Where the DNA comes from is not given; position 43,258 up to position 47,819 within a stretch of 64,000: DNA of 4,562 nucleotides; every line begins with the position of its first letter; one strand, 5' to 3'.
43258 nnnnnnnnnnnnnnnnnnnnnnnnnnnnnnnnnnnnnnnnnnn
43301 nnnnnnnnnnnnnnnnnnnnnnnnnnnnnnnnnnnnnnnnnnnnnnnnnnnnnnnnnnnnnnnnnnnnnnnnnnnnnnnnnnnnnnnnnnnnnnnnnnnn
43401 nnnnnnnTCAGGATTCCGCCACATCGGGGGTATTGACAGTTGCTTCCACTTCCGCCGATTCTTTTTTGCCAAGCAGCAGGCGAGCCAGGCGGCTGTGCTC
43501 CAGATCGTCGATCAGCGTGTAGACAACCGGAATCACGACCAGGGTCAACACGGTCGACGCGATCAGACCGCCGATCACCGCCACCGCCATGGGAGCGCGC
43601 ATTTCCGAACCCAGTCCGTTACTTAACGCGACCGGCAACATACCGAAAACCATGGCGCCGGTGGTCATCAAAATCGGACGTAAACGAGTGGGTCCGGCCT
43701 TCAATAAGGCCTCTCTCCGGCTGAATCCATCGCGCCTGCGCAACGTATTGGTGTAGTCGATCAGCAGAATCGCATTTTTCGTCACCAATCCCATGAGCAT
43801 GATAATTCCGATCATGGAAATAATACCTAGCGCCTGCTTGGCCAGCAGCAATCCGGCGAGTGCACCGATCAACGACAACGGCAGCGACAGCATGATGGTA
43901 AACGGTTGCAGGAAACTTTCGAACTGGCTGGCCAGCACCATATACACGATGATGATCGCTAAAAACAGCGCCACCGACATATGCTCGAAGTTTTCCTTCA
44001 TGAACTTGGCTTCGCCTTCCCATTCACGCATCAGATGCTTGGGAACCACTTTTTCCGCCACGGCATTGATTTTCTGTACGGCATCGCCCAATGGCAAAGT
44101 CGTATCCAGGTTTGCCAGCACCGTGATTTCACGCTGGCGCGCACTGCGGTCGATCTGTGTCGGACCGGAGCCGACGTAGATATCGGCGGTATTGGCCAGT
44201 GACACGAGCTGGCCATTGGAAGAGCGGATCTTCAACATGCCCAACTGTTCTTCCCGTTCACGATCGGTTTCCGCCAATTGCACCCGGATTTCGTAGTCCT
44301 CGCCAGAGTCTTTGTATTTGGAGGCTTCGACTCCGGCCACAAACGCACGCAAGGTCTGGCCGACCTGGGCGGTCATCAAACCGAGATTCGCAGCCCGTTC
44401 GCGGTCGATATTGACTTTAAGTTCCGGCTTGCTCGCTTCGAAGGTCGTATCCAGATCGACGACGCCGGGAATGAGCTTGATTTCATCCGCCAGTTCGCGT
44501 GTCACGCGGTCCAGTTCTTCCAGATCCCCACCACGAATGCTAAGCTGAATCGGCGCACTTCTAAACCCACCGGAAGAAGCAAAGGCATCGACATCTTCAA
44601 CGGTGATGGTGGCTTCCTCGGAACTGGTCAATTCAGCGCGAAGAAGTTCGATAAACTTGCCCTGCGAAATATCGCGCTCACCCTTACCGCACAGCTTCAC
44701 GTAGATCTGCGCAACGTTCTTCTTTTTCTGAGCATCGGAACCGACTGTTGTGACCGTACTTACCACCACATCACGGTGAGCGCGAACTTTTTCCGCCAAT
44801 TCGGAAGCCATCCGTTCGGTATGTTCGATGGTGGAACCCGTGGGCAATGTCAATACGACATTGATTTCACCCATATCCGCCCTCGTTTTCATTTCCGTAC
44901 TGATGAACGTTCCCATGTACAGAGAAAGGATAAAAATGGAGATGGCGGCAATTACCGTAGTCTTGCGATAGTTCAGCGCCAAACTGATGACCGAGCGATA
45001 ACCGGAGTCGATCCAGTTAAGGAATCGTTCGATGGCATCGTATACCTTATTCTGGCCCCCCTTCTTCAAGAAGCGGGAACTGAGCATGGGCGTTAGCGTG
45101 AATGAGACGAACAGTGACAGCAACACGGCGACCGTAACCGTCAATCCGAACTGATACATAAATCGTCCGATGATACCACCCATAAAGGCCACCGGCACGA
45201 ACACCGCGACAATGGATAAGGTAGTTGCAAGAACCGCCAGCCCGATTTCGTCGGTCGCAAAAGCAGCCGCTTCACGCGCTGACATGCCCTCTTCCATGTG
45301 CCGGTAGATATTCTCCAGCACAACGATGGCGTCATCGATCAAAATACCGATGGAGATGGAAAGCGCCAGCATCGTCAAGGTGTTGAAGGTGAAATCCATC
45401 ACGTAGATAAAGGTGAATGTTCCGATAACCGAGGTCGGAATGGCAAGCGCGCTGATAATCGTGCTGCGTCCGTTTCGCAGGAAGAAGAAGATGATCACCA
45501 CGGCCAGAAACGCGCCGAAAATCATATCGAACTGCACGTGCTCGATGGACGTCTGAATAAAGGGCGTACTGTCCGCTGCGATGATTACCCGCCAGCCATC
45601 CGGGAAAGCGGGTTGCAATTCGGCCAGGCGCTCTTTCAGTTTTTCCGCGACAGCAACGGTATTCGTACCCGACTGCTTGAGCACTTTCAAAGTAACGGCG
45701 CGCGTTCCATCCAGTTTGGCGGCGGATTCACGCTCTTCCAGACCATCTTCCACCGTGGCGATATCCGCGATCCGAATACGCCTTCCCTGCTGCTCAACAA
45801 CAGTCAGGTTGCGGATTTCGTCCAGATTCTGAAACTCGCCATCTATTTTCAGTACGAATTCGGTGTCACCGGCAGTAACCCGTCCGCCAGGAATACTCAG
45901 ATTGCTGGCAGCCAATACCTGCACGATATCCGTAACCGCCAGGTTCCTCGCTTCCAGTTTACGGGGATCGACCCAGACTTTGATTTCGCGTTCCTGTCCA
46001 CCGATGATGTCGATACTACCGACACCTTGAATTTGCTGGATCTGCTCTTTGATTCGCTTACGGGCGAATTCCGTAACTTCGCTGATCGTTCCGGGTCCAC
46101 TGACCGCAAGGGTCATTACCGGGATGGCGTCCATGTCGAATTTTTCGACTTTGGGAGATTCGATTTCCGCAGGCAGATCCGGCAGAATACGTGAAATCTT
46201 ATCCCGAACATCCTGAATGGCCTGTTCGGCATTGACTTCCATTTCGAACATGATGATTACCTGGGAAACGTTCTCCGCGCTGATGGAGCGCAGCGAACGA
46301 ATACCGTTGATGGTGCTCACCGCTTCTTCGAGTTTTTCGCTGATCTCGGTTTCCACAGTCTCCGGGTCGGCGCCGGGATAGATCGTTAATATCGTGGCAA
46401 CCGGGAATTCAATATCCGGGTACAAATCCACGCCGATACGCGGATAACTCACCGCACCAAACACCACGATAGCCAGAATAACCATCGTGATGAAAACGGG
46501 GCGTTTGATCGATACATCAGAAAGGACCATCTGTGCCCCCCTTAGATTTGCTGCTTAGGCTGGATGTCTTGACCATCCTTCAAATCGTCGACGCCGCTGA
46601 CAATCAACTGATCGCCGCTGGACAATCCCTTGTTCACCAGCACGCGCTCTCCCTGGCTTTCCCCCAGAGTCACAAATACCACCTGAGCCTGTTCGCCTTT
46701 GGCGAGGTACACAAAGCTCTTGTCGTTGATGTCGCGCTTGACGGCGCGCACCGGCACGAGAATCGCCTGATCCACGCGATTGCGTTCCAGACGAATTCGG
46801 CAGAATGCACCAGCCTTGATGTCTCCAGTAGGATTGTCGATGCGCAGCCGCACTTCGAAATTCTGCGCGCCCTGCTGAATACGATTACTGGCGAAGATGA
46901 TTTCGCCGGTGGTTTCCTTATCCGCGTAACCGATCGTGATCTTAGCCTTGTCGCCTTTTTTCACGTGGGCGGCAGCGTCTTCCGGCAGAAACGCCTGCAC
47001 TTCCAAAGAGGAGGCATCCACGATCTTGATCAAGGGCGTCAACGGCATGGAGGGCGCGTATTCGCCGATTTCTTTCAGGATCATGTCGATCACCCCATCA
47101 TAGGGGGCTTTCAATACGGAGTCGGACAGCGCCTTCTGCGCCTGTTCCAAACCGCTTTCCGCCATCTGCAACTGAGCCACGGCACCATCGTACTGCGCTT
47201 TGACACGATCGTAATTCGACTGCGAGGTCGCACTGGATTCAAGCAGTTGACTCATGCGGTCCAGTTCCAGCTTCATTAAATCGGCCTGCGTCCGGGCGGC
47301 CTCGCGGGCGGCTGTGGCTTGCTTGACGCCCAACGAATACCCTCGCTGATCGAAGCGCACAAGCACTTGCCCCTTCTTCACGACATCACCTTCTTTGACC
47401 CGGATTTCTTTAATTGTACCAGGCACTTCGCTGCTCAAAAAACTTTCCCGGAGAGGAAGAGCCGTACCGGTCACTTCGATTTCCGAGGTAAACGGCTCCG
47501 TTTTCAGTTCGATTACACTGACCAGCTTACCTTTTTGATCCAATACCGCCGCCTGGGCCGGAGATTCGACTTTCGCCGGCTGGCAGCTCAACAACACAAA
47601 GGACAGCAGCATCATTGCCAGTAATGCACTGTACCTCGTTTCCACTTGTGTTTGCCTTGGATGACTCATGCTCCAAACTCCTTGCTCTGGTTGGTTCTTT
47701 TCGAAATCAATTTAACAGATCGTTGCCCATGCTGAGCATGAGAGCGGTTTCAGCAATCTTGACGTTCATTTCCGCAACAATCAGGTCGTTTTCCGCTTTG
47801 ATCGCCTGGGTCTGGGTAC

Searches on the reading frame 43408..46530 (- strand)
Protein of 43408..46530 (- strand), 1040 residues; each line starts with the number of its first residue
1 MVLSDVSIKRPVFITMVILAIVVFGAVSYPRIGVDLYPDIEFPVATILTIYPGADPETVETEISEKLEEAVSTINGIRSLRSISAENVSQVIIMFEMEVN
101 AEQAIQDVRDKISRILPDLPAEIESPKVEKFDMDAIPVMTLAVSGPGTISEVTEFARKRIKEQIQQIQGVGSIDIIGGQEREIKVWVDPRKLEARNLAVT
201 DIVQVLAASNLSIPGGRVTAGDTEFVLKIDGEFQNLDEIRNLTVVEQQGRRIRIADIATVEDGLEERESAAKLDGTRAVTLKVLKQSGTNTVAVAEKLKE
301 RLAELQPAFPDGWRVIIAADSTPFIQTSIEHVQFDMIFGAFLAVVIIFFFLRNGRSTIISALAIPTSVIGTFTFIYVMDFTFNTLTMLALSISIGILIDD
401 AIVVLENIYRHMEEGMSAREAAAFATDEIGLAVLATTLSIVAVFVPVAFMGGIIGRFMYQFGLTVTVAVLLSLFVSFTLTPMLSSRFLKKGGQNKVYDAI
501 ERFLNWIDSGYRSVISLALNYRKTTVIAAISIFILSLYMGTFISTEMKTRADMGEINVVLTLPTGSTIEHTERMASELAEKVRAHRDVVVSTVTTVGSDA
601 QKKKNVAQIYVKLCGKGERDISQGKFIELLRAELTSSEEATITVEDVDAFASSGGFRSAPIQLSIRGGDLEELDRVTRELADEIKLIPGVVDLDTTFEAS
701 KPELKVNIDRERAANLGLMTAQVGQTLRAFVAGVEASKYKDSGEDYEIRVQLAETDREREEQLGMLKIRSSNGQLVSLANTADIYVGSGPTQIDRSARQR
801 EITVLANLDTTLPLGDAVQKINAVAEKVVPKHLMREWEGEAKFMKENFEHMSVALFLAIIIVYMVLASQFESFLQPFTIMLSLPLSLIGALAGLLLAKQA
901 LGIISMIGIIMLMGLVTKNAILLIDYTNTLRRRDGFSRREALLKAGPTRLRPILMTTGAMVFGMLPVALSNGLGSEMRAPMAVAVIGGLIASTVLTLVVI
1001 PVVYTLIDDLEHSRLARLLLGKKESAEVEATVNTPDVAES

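Call 76: search_protein_families(library=pfam, proteins=[window:43408-46530:-], max_evalue=0.0001)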
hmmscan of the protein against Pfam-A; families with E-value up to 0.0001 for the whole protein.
window:43408-46530:- (1040 aa): 2 families
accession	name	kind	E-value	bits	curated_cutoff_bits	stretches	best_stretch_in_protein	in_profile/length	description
PF00873.25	ACR_tran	-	3.9e-282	939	28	1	4-1007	2-1020/1021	AcrB/AcrD/AcrF family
PF03176.21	MMPL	-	1.5e-07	31.2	20.5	0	330-483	143-298/333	MMPL family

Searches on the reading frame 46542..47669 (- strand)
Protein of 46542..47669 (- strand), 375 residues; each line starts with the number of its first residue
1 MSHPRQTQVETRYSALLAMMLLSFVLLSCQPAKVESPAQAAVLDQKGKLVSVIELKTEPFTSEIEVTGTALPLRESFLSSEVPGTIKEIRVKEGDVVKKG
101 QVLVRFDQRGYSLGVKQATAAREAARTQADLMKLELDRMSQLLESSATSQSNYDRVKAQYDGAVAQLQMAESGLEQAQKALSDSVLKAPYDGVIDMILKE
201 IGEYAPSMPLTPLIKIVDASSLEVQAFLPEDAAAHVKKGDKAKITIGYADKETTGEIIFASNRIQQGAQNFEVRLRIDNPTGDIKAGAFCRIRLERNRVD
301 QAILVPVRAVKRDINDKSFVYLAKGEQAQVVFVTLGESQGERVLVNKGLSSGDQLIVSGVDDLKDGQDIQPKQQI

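Call 76: search_protein_families(library=pfam, proteins=[window:46542-47669:-], max_evalue=0.0001)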
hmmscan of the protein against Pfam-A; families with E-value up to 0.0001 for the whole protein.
window:46542-47669:- (375 aa): 4 families
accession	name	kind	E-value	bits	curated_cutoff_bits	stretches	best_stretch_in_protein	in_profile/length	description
PF16576.10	HlyD_D23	-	6.7e-19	68.5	30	1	78-289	22-213/214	Barrel-sandwich domain of CusB or HlyD membrane-fusion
PF13437.12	HlyD_3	-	1.8e-18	67.6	22.2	1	185-287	1-106/106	HlyD family secretion protein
PF13533.13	Biotin_lipoyl_2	-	1.2e-10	41.3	29.8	1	77-107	2-32/32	Biotin-lipoyl like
PF00364.28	Biotin_lipoyl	-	9.3e-06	25.8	22.1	0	78-105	45-72/73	Biotin-requiring enzyme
